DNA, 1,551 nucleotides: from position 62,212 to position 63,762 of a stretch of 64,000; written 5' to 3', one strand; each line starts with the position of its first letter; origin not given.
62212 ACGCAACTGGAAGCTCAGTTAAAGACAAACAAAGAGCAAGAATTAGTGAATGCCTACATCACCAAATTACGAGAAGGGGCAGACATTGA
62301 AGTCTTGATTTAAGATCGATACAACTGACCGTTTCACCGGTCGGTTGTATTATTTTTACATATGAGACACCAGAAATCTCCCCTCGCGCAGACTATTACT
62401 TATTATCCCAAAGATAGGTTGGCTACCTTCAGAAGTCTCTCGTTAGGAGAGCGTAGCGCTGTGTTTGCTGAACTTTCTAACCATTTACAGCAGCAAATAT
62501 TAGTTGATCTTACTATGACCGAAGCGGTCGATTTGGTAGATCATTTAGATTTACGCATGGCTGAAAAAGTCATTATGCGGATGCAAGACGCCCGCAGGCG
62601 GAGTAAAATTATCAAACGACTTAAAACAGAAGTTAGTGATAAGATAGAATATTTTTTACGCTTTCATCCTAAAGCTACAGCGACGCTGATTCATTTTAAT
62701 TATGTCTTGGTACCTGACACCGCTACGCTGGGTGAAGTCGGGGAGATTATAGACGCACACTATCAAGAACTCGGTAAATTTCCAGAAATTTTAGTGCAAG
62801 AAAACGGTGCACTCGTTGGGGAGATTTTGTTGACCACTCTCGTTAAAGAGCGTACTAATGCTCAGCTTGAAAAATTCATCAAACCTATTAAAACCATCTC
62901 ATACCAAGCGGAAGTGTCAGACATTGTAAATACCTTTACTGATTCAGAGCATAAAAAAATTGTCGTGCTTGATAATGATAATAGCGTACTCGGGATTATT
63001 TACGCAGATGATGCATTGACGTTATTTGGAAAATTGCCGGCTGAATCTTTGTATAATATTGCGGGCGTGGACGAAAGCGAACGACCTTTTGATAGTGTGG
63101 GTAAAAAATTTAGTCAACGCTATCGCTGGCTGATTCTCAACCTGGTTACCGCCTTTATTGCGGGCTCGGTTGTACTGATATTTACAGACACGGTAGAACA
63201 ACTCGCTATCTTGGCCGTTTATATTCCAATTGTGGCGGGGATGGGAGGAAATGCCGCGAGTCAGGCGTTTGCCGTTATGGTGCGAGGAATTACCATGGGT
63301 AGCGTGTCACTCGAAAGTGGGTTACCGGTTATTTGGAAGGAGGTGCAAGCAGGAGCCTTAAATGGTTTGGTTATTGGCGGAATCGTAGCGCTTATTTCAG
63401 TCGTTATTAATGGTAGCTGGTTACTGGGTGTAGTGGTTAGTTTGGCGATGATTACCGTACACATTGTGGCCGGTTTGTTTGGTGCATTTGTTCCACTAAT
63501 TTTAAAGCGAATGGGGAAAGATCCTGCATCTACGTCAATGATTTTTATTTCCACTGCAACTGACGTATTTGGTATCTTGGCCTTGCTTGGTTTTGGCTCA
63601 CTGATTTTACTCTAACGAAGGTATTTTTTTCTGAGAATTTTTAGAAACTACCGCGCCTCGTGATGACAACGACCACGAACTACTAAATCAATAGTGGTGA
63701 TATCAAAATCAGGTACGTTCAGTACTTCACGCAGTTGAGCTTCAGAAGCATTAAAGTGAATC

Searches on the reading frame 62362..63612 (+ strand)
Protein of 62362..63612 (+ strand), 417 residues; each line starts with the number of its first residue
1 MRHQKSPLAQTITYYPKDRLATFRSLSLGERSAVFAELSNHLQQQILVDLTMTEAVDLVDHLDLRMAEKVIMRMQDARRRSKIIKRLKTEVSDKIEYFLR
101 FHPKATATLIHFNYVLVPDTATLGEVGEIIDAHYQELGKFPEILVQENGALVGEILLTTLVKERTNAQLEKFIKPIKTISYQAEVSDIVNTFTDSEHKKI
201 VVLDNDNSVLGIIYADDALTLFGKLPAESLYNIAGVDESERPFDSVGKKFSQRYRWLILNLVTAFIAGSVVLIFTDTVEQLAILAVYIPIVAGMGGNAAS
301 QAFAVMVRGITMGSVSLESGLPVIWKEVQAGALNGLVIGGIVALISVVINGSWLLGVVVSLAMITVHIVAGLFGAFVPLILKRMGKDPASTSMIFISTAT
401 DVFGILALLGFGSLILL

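Call 92: find_encoding_contigs(protein=window:62362-63612:+, flank=10000, max_places=2)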
Protein window:62362-63612:+ (417 aa): 4 contigs read that carry it; 2 places shown.
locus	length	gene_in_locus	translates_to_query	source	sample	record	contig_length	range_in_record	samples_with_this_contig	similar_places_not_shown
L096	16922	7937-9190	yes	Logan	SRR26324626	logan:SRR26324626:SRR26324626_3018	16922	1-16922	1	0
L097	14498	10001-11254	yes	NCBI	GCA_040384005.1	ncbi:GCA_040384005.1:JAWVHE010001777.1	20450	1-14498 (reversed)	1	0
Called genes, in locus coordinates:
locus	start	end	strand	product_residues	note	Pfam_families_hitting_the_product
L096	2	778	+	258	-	?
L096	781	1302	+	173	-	PF02245:Pur_DNA_glyco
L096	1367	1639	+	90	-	-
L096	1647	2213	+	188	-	PF14066:DUF4256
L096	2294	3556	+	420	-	-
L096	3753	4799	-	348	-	PF02618:YceG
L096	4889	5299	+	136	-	-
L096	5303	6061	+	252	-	PF03724:META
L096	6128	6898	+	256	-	PF08032:SpoU_sub_bind, PF00588:SpoU_methylase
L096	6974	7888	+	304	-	PF13623:SurA_N_2, PF13624:SurA_N_3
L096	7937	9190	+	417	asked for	PF03448:MgtE_N, PF00571:CBS (faint), PF01769:MgtE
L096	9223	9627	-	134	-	PF01475:FUR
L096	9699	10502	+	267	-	PF02535:Zip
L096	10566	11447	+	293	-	PF01145:Band_7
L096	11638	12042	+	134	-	PF09945:DUF2177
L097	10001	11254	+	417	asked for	PF03448:MgtE_N, PF00571:CBS (faint), PF01769:MgtE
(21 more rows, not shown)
